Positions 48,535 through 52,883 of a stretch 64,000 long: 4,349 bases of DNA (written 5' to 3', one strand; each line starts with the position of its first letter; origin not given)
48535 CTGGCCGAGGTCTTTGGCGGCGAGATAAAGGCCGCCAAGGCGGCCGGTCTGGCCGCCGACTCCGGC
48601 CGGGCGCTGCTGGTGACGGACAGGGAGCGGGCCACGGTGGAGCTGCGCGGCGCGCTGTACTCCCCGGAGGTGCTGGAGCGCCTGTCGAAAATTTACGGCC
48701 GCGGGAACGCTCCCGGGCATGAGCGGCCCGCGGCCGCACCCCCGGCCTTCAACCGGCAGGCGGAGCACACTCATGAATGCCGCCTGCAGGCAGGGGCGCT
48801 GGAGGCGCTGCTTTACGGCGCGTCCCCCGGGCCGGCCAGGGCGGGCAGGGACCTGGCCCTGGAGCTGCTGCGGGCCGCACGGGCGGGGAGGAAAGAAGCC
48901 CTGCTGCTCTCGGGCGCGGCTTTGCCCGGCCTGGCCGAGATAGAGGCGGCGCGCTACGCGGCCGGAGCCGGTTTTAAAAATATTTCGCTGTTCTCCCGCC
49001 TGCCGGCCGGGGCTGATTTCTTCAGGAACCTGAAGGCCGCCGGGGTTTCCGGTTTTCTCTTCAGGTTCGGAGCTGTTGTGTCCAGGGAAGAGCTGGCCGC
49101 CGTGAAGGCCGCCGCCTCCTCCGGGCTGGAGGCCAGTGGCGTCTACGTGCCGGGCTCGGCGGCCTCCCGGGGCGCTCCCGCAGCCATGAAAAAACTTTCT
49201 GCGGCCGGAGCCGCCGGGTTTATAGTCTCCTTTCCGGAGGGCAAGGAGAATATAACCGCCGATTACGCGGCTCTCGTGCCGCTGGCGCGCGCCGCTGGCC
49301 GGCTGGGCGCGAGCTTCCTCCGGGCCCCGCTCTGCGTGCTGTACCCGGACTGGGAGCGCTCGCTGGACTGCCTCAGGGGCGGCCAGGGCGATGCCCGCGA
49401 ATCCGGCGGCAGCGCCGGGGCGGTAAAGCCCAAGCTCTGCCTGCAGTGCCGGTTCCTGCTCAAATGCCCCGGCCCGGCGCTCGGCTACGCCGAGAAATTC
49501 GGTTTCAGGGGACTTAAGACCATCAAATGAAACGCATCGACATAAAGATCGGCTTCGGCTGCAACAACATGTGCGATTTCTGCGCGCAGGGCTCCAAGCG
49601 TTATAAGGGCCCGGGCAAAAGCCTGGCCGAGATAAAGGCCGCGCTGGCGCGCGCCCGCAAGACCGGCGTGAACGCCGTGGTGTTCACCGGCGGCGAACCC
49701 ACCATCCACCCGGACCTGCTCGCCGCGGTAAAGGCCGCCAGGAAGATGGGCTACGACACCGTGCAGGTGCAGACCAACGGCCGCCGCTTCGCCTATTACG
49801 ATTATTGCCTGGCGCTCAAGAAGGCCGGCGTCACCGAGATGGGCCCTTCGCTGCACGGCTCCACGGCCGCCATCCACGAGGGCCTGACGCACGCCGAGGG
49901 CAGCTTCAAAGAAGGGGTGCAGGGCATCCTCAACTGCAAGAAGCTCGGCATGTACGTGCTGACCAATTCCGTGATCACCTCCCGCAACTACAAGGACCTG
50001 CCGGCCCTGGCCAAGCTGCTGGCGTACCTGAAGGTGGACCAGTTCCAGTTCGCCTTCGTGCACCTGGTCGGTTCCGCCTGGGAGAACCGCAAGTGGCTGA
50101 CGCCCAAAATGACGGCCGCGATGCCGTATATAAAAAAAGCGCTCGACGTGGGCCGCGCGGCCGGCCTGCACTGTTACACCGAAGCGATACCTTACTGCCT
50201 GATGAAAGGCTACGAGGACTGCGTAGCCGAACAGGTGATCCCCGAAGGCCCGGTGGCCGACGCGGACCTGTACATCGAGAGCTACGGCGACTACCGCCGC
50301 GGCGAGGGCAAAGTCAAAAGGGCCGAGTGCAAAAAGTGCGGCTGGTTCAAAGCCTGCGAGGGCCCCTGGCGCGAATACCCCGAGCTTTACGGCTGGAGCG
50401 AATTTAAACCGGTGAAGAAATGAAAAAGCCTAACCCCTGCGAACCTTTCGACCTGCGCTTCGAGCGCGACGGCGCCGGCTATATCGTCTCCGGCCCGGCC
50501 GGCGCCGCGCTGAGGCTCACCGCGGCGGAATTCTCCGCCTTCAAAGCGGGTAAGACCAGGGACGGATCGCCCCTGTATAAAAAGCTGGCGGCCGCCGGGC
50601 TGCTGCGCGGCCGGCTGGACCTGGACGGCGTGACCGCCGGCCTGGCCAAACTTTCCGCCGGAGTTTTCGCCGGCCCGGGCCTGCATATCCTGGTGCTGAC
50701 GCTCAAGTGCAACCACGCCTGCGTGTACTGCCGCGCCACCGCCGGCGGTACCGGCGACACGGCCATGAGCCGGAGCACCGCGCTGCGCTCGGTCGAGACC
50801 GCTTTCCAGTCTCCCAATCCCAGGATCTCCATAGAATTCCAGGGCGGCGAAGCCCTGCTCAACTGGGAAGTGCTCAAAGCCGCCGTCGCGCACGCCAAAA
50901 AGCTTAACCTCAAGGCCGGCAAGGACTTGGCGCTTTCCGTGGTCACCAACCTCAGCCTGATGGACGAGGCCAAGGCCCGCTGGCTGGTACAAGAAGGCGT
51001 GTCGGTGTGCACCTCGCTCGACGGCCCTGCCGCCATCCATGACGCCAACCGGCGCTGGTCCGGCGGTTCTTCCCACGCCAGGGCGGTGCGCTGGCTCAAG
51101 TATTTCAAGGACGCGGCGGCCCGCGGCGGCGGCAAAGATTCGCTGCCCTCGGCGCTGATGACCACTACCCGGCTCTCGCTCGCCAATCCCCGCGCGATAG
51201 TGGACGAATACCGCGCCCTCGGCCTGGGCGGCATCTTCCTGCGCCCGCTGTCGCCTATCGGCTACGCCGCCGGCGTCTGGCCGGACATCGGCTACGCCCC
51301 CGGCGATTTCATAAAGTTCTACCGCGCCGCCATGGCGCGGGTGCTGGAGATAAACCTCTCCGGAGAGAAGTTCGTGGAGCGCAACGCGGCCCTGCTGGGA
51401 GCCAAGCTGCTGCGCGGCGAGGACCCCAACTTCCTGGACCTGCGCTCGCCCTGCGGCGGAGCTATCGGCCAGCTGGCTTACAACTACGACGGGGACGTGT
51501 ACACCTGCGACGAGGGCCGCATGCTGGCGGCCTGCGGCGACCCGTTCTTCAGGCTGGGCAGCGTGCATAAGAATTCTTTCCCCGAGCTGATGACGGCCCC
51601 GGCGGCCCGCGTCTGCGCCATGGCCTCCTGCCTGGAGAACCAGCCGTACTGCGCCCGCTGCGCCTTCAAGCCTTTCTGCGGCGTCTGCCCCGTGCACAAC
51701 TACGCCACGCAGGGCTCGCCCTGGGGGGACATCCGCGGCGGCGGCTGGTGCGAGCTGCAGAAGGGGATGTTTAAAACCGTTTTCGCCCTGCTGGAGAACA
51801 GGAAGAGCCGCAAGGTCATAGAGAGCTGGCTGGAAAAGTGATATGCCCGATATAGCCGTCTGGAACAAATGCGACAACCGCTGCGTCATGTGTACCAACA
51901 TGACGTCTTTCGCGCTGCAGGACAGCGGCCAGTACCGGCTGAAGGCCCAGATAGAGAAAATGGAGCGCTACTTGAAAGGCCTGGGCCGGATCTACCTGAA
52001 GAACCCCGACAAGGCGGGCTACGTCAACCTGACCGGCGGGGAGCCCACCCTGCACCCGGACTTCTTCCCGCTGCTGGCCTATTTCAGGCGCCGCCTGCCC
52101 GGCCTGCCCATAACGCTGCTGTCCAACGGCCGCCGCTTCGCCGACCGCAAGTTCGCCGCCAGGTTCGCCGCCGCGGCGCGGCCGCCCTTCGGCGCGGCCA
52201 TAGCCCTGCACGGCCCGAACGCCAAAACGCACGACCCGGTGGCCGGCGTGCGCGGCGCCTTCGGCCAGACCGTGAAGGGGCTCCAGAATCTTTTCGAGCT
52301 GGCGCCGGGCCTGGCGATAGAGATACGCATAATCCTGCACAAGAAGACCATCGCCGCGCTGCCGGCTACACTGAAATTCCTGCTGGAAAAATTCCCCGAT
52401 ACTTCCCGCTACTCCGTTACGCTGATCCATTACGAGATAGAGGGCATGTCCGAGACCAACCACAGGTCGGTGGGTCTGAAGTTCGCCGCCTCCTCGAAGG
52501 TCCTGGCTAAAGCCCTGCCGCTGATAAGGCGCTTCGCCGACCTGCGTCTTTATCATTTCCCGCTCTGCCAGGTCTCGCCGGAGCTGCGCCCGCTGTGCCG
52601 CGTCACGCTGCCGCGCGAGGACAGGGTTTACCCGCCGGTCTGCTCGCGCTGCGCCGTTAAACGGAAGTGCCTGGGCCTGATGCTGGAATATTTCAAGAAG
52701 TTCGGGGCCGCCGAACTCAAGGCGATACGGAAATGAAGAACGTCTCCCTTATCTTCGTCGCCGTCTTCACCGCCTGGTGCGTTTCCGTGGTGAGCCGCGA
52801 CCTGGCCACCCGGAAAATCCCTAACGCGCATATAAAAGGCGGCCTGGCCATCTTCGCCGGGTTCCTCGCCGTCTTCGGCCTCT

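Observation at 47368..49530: HemN-like rSAM fused to a pseudo-HxsC domain that has lost its CxxxCxxC motif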

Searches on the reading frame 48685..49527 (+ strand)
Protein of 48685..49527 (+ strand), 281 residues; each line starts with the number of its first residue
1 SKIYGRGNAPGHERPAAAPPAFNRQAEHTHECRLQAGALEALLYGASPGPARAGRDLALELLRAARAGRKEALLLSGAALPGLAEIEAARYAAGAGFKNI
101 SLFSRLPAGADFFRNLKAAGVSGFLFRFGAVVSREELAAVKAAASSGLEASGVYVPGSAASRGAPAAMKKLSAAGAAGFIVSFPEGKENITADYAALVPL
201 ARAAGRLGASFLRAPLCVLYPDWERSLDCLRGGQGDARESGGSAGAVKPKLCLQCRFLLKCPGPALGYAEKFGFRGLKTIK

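Call 7: find_homologous_proteins(query=window:48685-49527:+, max_evalue=0.01)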
Query seq(281 aa) (281 aa): 1 proteins with E <= 0.01 among 8000 candidates.
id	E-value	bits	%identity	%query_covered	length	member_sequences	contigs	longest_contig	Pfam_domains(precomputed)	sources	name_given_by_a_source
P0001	7.0e-87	310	60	100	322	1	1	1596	-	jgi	jgi:hypothetical protein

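Call 10: find_encoding_contigs(protein=P0001, flank=10000)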
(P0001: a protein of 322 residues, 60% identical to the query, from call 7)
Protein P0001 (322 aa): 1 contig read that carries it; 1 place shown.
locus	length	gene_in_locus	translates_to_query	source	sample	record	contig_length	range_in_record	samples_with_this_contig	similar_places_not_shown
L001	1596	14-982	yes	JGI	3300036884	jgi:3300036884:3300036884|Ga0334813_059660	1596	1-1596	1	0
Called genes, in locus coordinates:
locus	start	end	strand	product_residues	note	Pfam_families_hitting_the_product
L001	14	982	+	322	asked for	-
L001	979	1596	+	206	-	?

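Call 16: search_protein_representatives(protein=window:48685-49527:+)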
Query: 281 residues. Proteins with E-value up to 0.001 (for the whole library): 12; up to 1e-10: 3; up to 1e-30: 2. The best 12 are listed.
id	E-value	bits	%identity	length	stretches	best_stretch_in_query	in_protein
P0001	2.2e-87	309.7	60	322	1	1-281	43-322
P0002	4.0e-61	223.6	50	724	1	2-281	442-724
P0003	3.0e-17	79.7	40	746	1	28-274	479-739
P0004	1.2e-08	51.5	33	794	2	206-280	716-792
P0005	1.2e-07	48.3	35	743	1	10-277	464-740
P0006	2.1e-07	47.4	35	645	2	201-275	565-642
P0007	2.8e-07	47.1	33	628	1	48-272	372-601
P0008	5.9e-07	46.0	35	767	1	58-280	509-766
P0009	1.2e-06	44.9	44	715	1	209-281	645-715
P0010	1.1e-04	38.5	39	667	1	203-277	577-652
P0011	1.4e-04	38.1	30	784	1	45-278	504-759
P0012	7.1e-04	35.9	31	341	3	70-148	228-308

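Call 24: find_encoding_contigs(protein=P0002, flank=10000, max_places=3)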
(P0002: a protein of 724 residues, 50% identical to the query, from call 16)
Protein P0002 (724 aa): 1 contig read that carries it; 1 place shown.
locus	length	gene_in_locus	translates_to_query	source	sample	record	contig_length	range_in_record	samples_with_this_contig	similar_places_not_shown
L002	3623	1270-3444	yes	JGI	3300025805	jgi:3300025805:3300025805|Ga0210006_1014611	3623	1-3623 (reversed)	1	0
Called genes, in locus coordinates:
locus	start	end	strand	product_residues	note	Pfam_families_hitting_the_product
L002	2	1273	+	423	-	?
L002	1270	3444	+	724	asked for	PF04055:Radical_SAM, PF06969:HemN_C (weak)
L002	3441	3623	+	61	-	?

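Call 26: find_homologous_proteins(query=A1, max_evalue=0.00001)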
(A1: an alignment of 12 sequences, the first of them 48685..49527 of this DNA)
Query A1 (12 sequences) (281 aa, profile of the alignment): 1 proteins with E <= 0.00001 among 8000 candidates.
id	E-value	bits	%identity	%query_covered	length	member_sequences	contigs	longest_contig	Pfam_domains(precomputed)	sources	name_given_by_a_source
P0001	2.7e-86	308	60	100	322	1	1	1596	-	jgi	jgi:hypothetical protein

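Call 55: search_solved_structures(query=A1, max_evalue=0.01)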
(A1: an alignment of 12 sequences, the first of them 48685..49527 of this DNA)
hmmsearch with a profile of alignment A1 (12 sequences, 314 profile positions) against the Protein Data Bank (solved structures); distinct sequences matched with E-value up to 0.01: 15.
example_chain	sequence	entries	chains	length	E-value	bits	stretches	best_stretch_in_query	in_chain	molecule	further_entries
6efn_A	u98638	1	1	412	1.8e-12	50.4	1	33-197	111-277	Sporulation killing factor maturation protein SkfB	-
7tol_A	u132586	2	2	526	5.4e-12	48.8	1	35-189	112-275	glycerol dibiphytanyl glycerol tetraether - macrocyclic archaeol synthase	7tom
6c8v_A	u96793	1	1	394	3.5e-08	36.3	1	37-236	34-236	Coenzyme PQQ synthesis protein E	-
7vob_C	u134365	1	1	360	5.1e-08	35.8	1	30-198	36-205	Cytosylglucuronate decarboxylase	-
7voc_C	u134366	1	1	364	5.2e-08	35.8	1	30-198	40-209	Cytosylglucuronate decarboxylase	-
8wm2_A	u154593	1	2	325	1.6e-06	30.9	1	27-135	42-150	Fe-S radical SAM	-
9dfw_A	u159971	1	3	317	1.5e-05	27.6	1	34-141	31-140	Radical SAM core domain-containing protein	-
9dgw_A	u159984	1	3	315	1.7e-05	27.5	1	34-139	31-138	Radical SAM core domain-containing protein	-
6b4c_A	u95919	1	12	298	1.9e-05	27.3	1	34-139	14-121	Viperin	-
7n7i_A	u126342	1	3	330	1.9e-05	27.3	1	34-138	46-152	Viperin-like enzyme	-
9dfu_A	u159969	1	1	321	0.00028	23.5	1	34-177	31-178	Radical SAM core domain-containing protein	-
9dfn_A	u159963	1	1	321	0.00078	22.1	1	37-177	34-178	Radical SAM core domain-containing protein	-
6q2p_A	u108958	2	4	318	0.0021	20.6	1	17-112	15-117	Radical S-adenosyl methionine domain-containing protein 2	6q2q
5vsl_A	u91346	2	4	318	0.0021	20.6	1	17-112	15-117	Radical S-adenosyl methionine domain-containing protein 2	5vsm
5v1q_A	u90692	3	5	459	0.0032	20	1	40-213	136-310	Radical SAM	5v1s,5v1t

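Call 56: predict_structure(alignment_id=A1)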
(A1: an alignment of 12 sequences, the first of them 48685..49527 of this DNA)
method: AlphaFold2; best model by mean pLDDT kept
length: 281 residues; sequences in the alignment: 12
mean_pLDDT: 84.4   pTM: 0.84
mean pLDDT of the five models: 84.4, 83.3, 82.3, 81.0, 76.9
residues with pLDDT >= 90: 148; 70-90: 88; 50-70: 23; < 50: 22
segments of 3 or more residues with pLDDT < 50: 5-15, 233-235, 275-278
pLDDT, mean of each block of 10 residues (from residue 1): 46 52 83 94 91 94 93 95 96 97 91 97 96 95 97 83 91 97 87 85 91 88 87 54 65 82 82 57 49
secondary structure, 60 per line:
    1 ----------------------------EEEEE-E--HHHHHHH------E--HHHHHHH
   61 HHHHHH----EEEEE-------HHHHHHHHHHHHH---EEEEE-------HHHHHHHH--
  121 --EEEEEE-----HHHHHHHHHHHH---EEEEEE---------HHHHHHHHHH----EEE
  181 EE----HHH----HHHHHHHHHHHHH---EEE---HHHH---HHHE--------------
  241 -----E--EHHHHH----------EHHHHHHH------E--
elements in order: E29-33 H38-44 H54-66 E71-75 H83-95 E99-103 H111-118 E123-128 H134-145 E149-154 H164-173 E178-182 H194-206 E210-212 H216-219 H250-254 H266-272

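Call 59: fold_search(model_id=the predicted structure, library=pdb)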
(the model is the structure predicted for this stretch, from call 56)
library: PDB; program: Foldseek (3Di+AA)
matches with E <= 10: 1713; with E <= 0.001: 16
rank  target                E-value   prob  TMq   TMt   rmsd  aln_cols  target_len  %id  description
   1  5exi                  2.2e-05  1.00  0.48  0.49   4.6       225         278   14  Crystal structure of M. tuberculosis lipoyl synthase at 2.28 A resolution (released 2016-08-10)
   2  1r30_A                5.9e-05  1.00  0.54  0.50   4.5       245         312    8  The Crystal Structure of Biotin Synthase, an S-Adenosylmethionine-Dependent Radical Enzyme (released 2004-01-13)
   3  5exj                  6.2e-05  1.00  0.50  0.50   4.6       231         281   13  Crystal structure of M. tuberculosis lipoyl synthase at 1.64 A resolution (released 2016-08-10)
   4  1r30_B                7.0e-05  1.00  0.51  0.47   4.3       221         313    9  The Crystal Structure of Biotin Synthase, an S-Adenosylmethionine-Dependent Radical Enzyme (released 2004-01-13)
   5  6efn                  7.4e-05  1.00  0.55  0.41   3.8       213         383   14  Structure of a RiPP maturase, SkfB (released 2018-10-24)
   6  7vob                  1.3e-04  1.00  0.49  0.43   5.0       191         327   19  The crystal structure of a Radical SAM Enzyme BlsE involved in the Biosynthesis of Blasticidin S (released 2022-05-04)
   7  4jn6_A                1.3e-04  1.00  0.49  0.42   4.5       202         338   14  Crystal Structure of the Aldolase-Dehydrogenase Complex from Mycobacterium tuberculosis HRv37 (released 2013-05-08)
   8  5exk_C                1.5e-04  1.00  0.47  0.44   4.2       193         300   16  Crystal structure of M. tuberculosis lipoyl synthase with 6-thiooctanoyl peptide intermediate (released 2016-08-10)
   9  4jn6_C                2.6e-04  1.00  0.49  0.42   4.4       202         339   14  Crystal Structure of the Aldolase-Dehydrogenase Complex from Mycobacterium tuberculosis HRv37 (released 2013-05-08)
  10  4lrt_C                5.1e-04  1.00  0.49  0.42   5.1       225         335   12  Crystal and solution structures of the bifunctional enzyme (Aldolase/Aldehyde dehydrogenase) from Thermomonospora curv (released 2013-09-04)
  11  2fli_A                6.1e-04  1.00  0.41  0.50   5.9       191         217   12  The crystal structure of D-ribulose 5-phosphate 3-epimerase from Streptococus pyogenes complexed with D-xylitol 5-phos (released 2006-03-07)
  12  1s2v_C                6.8e-04  1.00  0.41  0.41   5.8       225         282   11  Crystal structure of phosphoenolpyruvate mutase complexed with Mg(II) (released 2004-05-04)
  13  2fb2_B                8.0e-04  1.00  0.44  0.38   6.1       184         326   14  Structure of the MoaA Arg17/266/268/Ala triple mutant (released 2006-05-09)
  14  1u5j                  8.0e-04  1.00  0.45  0.29   4.9       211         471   11  Propionibacterium shermanii transcarboxylase 5S subunit, Met186Ile (released 2004-09-07)
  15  4lrs_A                9.5e-04  1.00  0.48  0.41   4.6       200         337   15  Crystal and solution structures of the bifunctional enzyme (Aldolase/Aldehyde dehydrogenase) from Thermomonospora curv (released 2013-09-04)
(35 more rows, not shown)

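Call 65: find_encoding_contigs(protein=P0008, flank=10000, max_places=1)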
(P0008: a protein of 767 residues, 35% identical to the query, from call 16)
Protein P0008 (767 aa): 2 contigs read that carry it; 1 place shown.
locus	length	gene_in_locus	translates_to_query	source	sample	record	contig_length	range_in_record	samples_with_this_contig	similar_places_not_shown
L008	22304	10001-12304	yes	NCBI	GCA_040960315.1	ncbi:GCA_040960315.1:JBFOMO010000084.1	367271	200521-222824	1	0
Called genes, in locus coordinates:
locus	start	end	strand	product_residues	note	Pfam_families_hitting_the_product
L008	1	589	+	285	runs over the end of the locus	-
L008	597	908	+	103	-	-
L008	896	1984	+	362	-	PF04055:Radical_SAM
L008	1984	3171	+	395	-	PF13353:Fer4_12 (faint), PF04055:Radical_SAM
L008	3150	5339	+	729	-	PF04055:Radical_SAM, PF13353:Fer4_12 (weak)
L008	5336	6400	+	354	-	PF04055:Radical_SAM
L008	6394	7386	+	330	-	PF04055:Radical_SAM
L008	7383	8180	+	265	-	-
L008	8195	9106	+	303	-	PF04055:Radical_SAM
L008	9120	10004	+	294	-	PF04055:Radical_SAM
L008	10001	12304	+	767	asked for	PF04055:Radical_SAM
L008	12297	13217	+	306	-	PF04055:Radical_SAM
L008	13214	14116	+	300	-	PF04055:Radical_SAM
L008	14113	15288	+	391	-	-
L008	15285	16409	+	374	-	PF04055:Radical_SAM, PF13353:Fer4_12 (weak)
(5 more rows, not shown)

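Call 83: search_protein_families(library=ncbifam, proteins=[window:48766-49527:+], max_evalue=10)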
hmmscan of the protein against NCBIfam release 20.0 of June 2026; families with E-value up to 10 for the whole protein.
window:48766-49527:+ (254 aa): 1 family
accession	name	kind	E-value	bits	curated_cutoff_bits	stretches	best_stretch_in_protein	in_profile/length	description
NF005895.0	PRK07860.1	equivalog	0.23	9.4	802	1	22-67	546-590/811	NADH-quinone oxidoreductase subunit G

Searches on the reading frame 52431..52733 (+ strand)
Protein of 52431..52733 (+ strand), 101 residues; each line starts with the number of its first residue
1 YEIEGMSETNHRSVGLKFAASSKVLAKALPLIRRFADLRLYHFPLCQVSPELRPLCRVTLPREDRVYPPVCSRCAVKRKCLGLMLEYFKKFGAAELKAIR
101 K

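Call 70: search_protein_families(library=pfam, proteins=[window:52431-52733:+], max_evalue=10)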
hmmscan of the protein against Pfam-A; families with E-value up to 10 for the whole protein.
seq(101 aa): 1 family
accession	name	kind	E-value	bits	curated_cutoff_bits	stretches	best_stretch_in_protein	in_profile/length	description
PF02467.21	Whib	-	0.042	14.8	23.6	1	70-92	30-52/65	Transcription factor WhiB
